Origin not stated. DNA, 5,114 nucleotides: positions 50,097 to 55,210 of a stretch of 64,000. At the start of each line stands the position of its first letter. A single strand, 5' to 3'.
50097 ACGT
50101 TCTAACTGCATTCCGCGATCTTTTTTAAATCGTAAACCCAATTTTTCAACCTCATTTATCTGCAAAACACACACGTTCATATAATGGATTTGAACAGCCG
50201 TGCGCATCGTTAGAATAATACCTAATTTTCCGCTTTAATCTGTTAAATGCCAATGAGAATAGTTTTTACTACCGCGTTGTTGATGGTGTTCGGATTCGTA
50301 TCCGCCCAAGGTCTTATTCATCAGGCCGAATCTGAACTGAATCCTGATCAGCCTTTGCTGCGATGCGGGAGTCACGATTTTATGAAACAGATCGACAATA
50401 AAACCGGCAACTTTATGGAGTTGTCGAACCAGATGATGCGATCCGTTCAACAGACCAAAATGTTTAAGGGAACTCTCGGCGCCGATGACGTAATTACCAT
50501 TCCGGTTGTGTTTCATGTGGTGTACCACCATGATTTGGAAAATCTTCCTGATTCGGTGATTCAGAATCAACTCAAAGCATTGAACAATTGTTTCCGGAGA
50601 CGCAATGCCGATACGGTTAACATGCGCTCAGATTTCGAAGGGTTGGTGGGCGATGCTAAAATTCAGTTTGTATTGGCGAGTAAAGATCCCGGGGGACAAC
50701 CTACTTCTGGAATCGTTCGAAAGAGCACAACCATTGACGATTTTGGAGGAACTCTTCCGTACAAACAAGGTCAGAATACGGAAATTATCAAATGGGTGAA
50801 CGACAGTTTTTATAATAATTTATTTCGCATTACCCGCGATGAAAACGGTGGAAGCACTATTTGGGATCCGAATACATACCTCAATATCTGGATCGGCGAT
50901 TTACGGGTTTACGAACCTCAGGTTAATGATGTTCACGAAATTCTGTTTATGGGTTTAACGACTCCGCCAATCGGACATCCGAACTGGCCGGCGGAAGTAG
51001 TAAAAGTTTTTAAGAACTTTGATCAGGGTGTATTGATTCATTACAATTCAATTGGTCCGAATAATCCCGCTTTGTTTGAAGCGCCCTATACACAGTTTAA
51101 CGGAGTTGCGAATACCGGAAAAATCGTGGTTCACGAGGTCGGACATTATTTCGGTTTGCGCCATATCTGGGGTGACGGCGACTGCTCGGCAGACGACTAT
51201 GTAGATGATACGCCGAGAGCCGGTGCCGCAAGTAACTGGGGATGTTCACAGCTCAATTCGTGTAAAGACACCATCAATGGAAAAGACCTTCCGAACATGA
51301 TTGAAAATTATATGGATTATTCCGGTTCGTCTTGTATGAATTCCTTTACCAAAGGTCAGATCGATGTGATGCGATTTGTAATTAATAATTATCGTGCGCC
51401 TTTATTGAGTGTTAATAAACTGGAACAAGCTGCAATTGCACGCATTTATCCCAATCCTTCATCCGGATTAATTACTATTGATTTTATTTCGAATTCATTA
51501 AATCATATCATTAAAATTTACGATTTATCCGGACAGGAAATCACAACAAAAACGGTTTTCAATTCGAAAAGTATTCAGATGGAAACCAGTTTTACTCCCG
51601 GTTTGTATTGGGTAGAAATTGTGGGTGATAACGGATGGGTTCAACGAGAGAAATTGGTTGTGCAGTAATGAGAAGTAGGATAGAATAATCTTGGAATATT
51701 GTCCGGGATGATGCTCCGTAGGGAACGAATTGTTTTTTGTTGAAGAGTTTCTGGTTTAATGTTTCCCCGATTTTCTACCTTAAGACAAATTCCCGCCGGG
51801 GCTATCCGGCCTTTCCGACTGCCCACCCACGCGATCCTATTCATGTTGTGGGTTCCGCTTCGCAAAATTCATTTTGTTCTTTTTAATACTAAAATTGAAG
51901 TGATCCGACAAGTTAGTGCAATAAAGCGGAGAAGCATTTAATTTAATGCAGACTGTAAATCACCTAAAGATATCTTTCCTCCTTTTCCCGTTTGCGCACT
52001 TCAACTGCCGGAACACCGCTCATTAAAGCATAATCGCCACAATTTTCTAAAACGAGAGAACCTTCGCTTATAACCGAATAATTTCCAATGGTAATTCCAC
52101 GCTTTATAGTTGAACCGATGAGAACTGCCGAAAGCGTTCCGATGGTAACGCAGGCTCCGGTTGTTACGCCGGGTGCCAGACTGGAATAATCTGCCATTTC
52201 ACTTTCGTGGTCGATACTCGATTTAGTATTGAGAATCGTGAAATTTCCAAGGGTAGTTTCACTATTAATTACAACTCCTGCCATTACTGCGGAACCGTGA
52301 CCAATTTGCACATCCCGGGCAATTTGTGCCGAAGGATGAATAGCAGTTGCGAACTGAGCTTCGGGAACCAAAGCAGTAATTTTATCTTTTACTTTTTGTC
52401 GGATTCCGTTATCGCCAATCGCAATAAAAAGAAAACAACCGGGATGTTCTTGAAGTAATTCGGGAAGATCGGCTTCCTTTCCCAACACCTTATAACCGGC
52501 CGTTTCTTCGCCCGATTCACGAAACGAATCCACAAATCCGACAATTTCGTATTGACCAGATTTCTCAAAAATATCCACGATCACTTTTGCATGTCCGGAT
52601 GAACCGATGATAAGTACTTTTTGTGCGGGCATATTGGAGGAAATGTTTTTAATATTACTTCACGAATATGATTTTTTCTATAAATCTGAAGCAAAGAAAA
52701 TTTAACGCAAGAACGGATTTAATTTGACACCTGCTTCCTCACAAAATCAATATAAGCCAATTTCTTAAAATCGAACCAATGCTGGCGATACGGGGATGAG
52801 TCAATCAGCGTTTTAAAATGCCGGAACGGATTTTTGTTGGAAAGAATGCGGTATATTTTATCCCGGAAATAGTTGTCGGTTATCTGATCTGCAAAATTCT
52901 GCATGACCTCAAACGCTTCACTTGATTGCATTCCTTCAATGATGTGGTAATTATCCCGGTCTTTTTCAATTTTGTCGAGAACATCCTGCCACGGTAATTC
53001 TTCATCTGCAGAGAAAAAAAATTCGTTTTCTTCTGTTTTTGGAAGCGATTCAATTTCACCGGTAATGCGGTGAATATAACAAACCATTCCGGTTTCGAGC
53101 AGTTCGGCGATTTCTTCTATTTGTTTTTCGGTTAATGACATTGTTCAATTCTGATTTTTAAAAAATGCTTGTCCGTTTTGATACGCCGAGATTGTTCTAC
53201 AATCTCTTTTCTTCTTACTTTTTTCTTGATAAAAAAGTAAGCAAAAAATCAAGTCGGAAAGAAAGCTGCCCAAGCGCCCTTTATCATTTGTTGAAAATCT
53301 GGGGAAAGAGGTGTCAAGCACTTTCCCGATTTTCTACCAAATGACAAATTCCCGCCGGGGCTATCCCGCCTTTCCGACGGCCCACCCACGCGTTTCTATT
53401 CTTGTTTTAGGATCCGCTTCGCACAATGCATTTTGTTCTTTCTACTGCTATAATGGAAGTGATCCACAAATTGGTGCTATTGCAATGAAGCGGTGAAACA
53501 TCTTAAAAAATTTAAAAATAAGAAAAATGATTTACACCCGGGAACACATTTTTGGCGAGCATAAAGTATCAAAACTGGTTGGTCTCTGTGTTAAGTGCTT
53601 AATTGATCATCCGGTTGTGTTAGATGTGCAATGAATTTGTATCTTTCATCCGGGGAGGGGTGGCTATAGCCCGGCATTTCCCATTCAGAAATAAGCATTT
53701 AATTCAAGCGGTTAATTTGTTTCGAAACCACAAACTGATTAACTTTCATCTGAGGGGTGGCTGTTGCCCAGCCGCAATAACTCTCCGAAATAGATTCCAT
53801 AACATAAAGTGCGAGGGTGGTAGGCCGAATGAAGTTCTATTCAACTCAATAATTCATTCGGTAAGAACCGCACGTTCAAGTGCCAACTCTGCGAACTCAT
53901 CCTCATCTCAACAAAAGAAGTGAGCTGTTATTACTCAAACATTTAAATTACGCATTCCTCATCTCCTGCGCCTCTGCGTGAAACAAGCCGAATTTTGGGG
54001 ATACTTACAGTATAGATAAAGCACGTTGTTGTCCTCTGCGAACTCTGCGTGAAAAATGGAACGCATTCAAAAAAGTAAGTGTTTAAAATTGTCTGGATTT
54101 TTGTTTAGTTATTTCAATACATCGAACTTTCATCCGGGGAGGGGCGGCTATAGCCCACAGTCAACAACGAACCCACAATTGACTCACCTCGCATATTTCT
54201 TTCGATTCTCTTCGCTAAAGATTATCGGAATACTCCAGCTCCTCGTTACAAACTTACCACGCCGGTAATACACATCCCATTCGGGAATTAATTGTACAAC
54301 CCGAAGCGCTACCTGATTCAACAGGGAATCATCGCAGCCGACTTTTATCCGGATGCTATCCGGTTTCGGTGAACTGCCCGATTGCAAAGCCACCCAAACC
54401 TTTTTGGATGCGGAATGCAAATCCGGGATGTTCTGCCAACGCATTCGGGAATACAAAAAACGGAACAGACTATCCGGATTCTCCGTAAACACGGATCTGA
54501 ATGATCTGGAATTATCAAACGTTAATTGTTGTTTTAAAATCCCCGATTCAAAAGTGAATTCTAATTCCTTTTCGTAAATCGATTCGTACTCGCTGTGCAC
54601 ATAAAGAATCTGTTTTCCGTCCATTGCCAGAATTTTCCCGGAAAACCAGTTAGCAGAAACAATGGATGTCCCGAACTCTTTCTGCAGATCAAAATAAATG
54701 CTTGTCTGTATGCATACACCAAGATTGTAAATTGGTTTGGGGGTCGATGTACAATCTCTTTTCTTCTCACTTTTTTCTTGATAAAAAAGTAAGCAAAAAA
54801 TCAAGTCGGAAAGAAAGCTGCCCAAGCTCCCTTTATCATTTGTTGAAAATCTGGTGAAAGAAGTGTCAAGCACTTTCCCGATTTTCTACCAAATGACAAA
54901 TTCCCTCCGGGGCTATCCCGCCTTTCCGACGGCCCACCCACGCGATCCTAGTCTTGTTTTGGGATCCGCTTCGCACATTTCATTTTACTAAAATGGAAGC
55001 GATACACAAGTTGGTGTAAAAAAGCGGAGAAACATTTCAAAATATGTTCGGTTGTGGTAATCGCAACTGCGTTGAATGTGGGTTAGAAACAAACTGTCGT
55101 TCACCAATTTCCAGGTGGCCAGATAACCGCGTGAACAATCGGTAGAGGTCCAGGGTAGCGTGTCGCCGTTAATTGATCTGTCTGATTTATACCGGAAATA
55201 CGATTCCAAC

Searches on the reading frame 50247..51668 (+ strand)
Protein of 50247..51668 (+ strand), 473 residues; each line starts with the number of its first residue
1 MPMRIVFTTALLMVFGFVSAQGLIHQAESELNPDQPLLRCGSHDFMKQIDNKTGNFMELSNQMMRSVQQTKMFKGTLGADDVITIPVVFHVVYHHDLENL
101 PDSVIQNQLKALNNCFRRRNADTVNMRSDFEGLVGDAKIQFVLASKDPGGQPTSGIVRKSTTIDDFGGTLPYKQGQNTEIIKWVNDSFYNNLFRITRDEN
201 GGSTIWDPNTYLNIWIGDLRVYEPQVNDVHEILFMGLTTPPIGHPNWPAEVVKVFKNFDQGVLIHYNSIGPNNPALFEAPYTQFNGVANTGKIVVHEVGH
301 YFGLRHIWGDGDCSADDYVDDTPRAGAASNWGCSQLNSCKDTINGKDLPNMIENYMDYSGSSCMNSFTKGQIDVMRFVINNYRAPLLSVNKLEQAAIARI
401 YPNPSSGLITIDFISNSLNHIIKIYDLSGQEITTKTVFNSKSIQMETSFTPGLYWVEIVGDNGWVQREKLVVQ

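Call 15: search_protein_families(library=pfam, proteins=[window:50247-51668:+])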
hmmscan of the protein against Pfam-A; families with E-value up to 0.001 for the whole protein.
window:50247-51668:+ (473 aa): 2 families
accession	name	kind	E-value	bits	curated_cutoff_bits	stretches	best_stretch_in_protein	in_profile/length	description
PF05572.19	Peptidase_M43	-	3.5e-14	53.4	23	1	288-379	66-151/152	Pregnancy-associated plasma protein-A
PF18962.6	Por_Secre_tail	-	1.1e-11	45.3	27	1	400-472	1-75/75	Secretion system C-terminal sorting domain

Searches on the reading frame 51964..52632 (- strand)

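Call 15: search_protein_families(library=pfam, proteins=[window:51964-52632:-])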
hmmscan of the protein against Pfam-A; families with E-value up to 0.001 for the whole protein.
window:51964-52632:- (222 aa): 2 families
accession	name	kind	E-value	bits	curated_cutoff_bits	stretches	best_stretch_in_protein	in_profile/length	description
PF17836.7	PglD_N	-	5.4e-21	75.4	23.4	1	5-84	1-77/78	PglD N-terminal domain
PF00132.30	Hexapep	-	9.4e-11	41.4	27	1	102-134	2-34/36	Bacterial transferase hexapeptide (six repeats)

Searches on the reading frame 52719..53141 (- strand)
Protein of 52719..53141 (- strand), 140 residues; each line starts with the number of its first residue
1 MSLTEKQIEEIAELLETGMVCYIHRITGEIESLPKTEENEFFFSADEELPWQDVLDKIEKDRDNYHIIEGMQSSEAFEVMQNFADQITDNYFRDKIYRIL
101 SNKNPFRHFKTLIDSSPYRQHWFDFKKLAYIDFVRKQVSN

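Call 15: search_protein_families(library=pfam, proteins=[window:52719-53141:-])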
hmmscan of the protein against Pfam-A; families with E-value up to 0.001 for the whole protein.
window:52719-53141:- (140 aa): 1 family
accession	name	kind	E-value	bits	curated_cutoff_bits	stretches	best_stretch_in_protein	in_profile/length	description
PF03682.18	UPF0158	-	5.7e-07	30.1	21.1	1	40-127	33-123/157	Uncharacterised protein family (UPF0158)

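Call 86: list_cluster_members(proteins=[P0001, window:52719-53141:-])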
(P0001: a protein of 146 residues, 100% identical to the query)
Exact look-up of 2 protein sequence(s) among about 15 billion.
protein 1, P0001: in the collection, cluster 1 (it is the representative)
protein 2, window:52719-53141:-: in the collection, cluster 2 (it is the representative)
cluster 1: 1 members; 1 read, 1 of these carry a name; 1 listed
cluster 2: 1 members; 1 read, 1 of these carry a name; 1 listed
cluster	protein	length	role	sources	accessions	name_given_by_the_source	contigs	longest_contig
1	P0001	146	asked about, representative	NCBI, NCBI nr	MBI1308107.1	MAG: hypothetical protein GC181_15995 [Bacteroidetes bacterium] | hypothetical protein [Bacteroidota bacterium]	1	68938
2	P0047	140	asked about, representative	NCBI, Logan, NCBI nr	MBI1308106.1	MAG: hypothetical protein GC181_15990 [Bacteroidetes bacterium] | hypothetical protein [Bacteroidota bacterium]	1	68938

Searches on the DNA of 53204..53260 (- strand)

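Call 39: search_dna_similar(query=window:53204-53260:-, collection=plasmids, mode=distant, max_evalue=1, max_rows=40)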
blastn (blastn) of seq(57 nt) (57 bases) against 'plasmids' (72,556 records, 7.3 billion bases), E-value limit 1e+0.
Records with a match: 29; places in all: 54; records where one place covers at least 80% of the query: 7.
Best place of each record, by identity: 95-99% 2; 90-95% 11; 80-90% 16.
By first word of the organism name: Persicobacter 5; Clostridium 4; Lactococcus 4; Bacillus 3; Aureibacter 2; Staphylococcus 2; Listeria 2; Chondrinema 1; Ilyobacter 1; Borrelia 1; and 4 more.
By predicted mobility (MOB-suite, as given by PLSDB): non-mobilizable 22; mobilizable 6; conjugative 1.
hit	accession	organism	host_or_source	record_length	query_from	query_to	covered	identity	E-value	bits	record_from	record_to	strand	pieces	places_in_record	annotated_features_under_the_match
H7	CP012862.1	Persicobacter sp. JZB09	cell culture,soil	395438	4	53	88%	86.0%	4e-6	56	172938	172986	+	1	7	record has no annotation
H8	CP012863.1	Persicobacter sp. JZB09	cell culture,soil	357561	4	56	93%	81.1%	5e-5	52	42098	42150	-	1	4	record has no annotation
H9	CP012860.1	Persicobacter sp. JZB09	cell culture,soil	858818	8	56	86%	85.7%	1e-6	58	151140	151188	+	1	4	record has no annotation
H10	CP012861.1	Persicobacter sp. JZB09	cell culture,soil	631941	8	56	86%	85.7%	1e-6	58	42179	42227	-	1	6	record has no annotation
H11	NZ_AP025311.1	Aureibacter tunicatorum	-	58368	8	52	79%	93.3%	8e-9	65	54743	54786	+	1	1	none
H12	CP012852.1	Persicobacter sp. JZB09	cell culture,soil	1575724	8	56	86%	84.0%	5e-5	52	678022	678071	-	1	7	none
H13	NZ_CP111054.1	Chondrinema litorale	Seaweed,red alga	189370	8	56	86%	81.5%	8e-3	45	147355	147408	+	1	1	none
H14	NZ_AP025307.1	Aureibacter tunicatorum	-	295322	8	53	81%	85.1%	2e-4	51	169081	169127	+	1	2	hypothetical protein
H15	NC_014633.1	Ilyobacter polytropus DSM 2926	marine mud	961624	8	46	68%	84.4%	3e-2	43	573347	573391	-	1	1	none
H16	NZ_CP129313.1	Borrelia turicatae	Ornithdoros turicata,whole ...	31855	13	50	67%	84.2%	3e-1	39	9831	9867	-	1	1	plasmid maintenance protein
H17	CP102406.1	Fusobacteria bacterium ZRK30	pure culture,cold seep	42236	8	43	63%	86.8%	3e-1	40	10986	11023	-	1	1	none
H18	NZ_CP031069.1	Bacillus sp. JAS24-2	cell culture,soil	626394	18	54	65%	84.2%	3e-1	39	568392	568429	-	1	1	hypothetical protein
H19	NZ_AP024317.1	Staphylococcus aureus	Homo sapiens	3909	13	47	61%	85.7%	9e-2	42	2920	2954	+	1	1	none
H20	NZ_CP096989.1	Clostridium felsineum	whole organism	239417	8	40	58%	87.9%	3e-1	39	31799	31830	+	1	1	none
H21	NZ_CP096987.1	Clostridium felsineum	whole organism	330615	8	40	58%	87.9%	3e-1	39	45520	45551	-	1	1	none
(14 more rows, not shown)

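Call 40: get_annotated_region(hit=H7, flank=20000)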
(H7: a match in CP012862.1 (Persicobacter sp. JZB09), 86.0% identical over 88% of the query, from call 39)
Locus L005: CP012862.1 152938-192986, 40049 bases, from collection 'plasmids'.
description: Persicobacter sp. JZB09 plasmid JZB09-Plasmid4, complete sequence
organism: Persicobacter sp. JZB09 (NCBI taxid 1085624)
taxonomy: Bacteria; Bacteroidota; Cytophagia; Cytophagales; Persicobacteraceae; Persicobacter; Persicobacter sp. JZB09
host: -; source: cell culture,soil; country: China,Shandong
typing (MOB-suite, as given by PLSDB): non-mobilizable
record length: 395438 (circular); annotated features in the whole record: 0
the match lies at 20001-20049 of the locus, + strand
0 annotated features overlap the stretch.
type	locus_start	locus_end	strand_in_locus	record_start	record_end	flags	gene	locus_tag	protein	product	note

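Call 41: get_annotated_region(hit=H10, flank=20000)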
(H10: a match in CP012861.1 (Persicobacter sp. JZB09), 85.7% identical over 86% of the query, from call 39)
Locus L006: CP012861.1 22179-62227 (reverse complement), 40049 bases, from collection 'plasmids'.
description: Persicobacter sp. JZB09 plasmid JZB09-Plasmid3, complete sequence
organism: Persicobacter sp. JZB09 (NCBI taxid 1085624)
taxonomy: Bacteria; Bacteroidota; Cytophagia; Cytophagales; Persicobacteraceae; Persicobacter; Persicobacter sp. JZB09
host: -; source: cell culture,soil; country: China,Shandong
typing (MOB-suite, as given by PLSDB): non-mobilizable
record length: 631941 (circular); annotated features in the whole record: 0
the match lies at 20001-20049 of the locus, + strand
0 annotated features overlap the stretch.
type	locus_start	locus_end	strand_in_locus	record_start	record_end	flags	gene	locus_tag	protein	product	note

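Call 42: get_annotated_region(hit=H12, flank=20000)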
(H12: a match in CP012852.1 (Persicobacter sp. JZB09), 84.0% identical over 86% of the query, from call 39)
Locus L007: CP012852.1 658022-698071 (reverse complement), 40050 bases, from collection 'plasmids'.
description: Persicobacter sp. JZB09 plasmid JZB09-Plasmid1, complete sequence
organism: Persicobacter sp. JZB09 (NCBI taxid 1085624)
taxonomy: Bacteria; Bacteroidota; Cytophagia; Cytophagales; Persicobacteraceae; Persicobacter; Persicobacter sp. JZB09
host: -; source: cell culture,soil; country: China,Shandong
typing (MOB-suite, as given by PLSDB): non-mobilizable
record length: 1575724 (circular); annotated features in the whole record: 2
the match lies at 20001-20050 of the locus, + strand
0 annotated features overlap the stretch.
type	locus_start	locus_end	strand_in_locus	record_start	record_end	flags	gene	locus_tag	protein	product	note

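Call 43: get_annotated_region(hit=H13, flank=3000)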
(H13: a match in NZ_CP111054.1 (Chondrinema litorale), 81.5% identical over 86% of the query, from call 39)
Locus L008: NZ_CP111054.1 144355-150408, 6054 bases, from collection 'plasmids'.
description: Chondrinema litorale strain WSW3-B12 plasmid unnamed12, complete sequence
organism: Chondrinema litorale (NCBI taxid 2994555)
taxonomy: Bacteria; Bacteroidota; Cytophagia; Cytophagales; Flammeovirgaceae; Chondrinema; Chondrinema litorale
host: -; source: Seaweed,red alga; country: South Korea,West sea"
typing (MOB-suite, as given by PLSDB): non-mobilizable
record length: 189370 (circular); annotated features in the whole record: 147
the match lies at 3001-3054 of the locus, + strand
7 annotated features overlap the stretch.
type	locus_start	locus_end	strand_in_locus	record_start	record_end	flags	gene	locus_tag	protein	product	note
CDS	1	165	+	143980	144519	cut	-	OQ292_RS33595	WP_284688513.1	AraC family transcriptional regulator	-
CDS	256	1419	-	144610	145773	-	-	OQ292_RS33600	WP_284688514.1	phosphatidylinositol-specific phospholipase C1-like protein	-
CDS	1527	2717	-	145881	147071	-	-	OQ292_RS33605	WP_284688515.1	DUF5009 domain-containing protein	-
CDS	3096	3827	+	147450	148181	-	-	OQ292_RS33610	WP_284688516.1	hypothetical protein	-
CDS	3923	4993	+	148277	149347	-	-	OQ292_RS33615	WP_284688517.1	membrane dipeptidase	GO:0006508 - proteolysis [Evidence IEA]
CDS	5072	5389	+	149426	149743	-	-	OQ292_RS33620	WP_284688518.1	hypothetical protein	-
CDS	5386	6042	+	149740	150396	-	-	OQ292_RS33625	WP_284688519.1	ATP-binding cassette domain-containing protein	-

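Call 44: get_annotated_region(hit=H14, flank=3000)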
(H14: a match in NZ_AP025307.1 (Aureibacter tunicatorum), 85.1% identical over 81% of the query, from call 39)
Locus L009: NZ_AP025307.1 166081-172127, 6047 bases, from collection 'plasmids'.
description: Aureibacter tunicatorum strain NBRC 107587 plasmid pAT2, complete sequence
organism: Aureibacter tunicatorum (NCBI taxid 866807)
taxonomy: Bacteria; Bacteroidota; Cytophagia; Cytophagales; Persicobacteraceae; Aureibacter; Aureibacter tunicatorum
host: -; source: -; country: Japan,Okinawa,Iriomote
typing (MOB-suite, as given by PLSDB): non-mobilizable
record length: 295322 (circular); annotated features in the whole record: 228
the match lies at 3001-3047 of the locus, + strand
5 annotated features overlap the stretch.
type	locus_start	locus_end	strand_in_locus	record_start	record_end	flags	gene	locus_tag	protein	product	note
CDS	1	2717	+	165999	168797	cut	-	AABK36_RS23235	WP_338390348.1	CHC2 zinc finger domain-containing protein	GO:0006260 - DNA replication [Evidence IEA]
CDS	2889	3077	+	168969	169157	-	-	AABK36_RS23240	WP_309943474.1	hypothetical protein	-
CDS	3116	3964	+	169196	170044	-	-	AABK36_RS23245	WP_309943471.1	tyrosine-type recombinase/integrase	GO:0015074 - DNA integration [Evidence IEA]; GO:0006310 - DNA recombination [Evidence IEA]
CDS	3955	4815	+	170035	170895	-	-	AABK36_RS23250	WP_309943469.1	tyrosine-type recombinase/integrase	GO:0015074 - DNA integration [Evidence IEA]; GO:0006310 - DNA recombination [Evidence IEA]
CDS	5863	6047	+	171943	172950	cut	-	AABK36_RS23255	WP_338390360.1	RHS repeat-associated core domain-containing protein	-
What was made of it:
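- Closest known: XerC/D-type pdif modules and other 11/6/11 recombinase core sites. Same: It recurs many times on Persicobacter replicons, and once lies next to a tyrosine recombinase gene pair (calls 39, 44).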

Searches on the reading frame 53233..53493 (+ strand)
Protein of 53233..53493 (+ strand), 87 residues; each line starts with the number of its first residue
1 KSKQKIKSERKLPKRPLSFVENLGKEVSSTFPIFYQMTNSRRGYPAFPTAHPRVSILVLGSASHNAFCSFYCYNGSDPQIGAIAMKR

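Call 51: search_protein_families(library=pfam, max_evalue=1, proteins=[window:53245-53493:+])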
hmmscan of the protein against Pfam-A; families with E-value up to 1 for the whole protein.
seq(83 aa): 0 families

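Call 97: search_protein_representatives(protein=window:53233-53493:+)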
Query: 87 residues. Proteins with E-value up to 0.001 (for the whole library): 4; up to 1e-10: 0; up to 1e-30: 0. The best 4 are listed.
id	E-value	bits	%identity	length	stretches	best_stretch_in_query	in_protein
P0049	5.2e-06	42.8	29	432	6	21-80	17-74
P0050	1.9e-05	41.1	42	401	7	28-61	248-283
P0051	2.1e-05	40.9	27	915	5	28-64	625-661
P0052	1.5e-04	38.1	48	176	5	28-50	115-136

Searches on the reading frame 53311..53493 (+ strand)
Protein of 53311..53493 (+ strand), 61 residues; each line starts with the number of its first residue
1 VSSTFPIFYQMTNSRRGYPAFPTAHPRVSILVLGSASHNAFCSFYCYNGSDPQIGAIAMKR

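Call 22: find_homologous_proteins(query=window:53311-53493:+, max_evalue=0.01)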
Query seq(61 aa): no candidate shares three 5-residue words with the query. No homologue found.
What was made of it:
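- Not coding: the element ORFs have no homologues (call 22) and no Pfam match (call 51).
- Tried and rejected: A protein search with the element ORF found nothing (call 22).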

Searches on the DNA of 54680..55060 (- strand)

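Call 32: search_dna_similar(query=window:54680-55060:-, collection=plasmids, mode=distant, max_evalue=0.01)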
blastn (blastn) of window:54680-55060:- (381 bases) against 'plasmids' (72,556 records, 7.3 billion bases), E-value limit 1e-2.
Records with a match: 6; places in all: 17; records where one place covers at least 80% of the query: 0.
Best place of each record, by identity: 90-95% 1; 80-90% 5.
By first word of the organism name: Persicobacter 5; Aureibacter 1.
By predicted mobility (MOB-suite, as given by PLSDB): non-mobilizable 6.
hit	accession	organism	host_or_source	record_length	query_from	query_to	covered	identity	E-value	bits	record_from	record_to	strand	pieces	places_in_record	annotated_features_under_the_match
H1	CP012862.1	Persicobacter sp. JZB09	cell culture,soil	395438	256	313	15%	80.3%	2e-3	51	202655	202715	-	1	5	record has no annotation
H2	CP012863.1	Persicobacter sp. JZB09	cell culture,soil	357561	256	304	13%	87.8%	4e-6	59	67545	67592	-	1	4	record has no annotation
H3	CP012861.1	Persicobacter sp. JZB09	cell culture,soil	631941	252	301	13%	84.6%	5e-5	56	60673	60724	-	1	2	record has no annotation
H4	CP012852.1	Persicobacter sp. JZB09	cell culture,soil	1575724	256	304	13%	84.0%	7e-4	52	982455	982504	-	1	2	none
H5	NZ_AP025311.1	Aureibacter tunicatorum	-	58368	256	300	12%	91.1%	1e-6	61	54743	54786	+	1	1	none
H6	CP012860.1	Persicobacter sp. JZB09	cell culture,soil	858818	256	304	13%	83.7%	2e-4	54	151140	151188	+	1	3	record has no annotation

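Call 34: get_annotated_region(hit=H5, flank=1500)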
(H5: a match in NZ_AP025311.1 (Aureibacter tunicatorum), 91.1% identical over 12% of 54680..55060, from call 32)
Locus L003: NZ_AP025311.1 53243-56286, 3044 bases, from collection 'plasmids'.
description: Aureibacter tunicatorum strain NBRC 107587 plasmid pAT6, complete sequence
organism: Aureibacter tunicatorum (NCBI taxid 866807)
taxonomy: Bacteria; Bacteroidota; Cytophagia; Cytophagales; Persicobacteraceae; Aureibacter; Aureibacter tunicatorum
host: -; source: -; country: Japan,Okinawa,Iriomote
typing (MOB-suite, as given by PLSDB): non-mobilizable
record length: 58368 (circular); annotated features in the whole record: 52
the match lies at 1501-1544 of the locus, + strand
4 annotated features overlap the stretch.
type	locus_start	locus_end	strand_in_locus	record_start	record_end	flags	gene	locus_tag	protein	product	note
CDS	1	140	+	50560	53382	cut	-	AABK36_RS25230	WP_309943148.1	hypothetical protein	-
CDS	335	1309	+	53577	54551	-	cas7d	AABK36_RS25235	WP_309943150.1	type I-D CRISPR-associated protein Cas7/Csc2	-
CDS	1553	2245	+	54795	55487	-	cas5d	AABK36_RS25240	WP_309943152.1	type I-D CRISPR-associated protein Cas5/Csc1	-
CDS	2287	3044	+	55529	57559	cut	cas3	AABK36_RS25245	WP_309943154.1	type I-D CRISPR-associated helicase Cas3'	GO:0043571 - maintenance of CRISPR repeat elements [Evidence IEA]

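Call 35: get_annotated_region(hit=H2, flank=1500)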
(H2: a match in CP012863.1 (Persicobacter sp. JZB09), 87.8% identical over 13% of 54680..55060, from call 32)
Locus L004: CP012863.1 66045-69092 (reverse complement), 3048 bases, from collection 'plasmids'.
description: Persicobacter sp. JZB09 plasmid JZB09-Plasmid5, complete sequence
organism: Persicobacter sp. JZB09 (NCBI taxid 1085624)
taxonomy: Bacteria; Bacteroidota; Cytophagia; Cytophagales; Persicobacteraceae; Persicobacter; Persicobacter sp. JZB09
host: -; source: cell culture,soil; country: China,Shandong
typing (MOB-suite, as given by PLSDB): non-mobilizable; replicon rep_cluster_923
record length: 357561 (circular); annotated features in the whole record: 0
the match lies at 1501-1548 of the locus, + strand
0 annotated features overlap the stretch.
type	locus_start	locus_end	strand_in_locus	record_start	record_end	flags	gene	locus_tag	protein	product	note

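Call 60: search_rna_families(sources=[L003, L004, L008, L009], threshold=evalue, max_evalue=1)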
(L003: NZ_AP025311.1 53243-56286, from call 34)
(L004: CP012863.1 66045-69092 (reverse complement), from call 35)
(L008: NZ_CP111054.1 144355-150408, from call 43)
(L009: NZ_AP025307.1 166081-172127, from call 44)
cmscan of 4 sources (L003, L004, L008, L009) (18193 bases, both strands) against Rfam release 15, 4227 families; matches with E-value up to 1: 1.
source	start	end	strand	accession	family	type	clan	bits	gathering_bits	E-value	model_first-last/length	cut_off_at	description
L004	1489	1573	+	RF00972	mir-651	Gene; miRNA;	-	24.5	106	0.51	1-86/86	no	mir-651 microRNA precursor family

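Call 85: search_dna_similar(query=window:54680-55060:-, collection=phages, mode=distant, max_evalue=0.01)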
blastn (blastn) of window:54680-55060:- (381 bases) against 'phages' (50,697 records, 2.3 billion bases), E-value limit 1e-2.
No match.
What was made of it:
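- Tried and rejected: blastn against phages gave no match (call 85).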
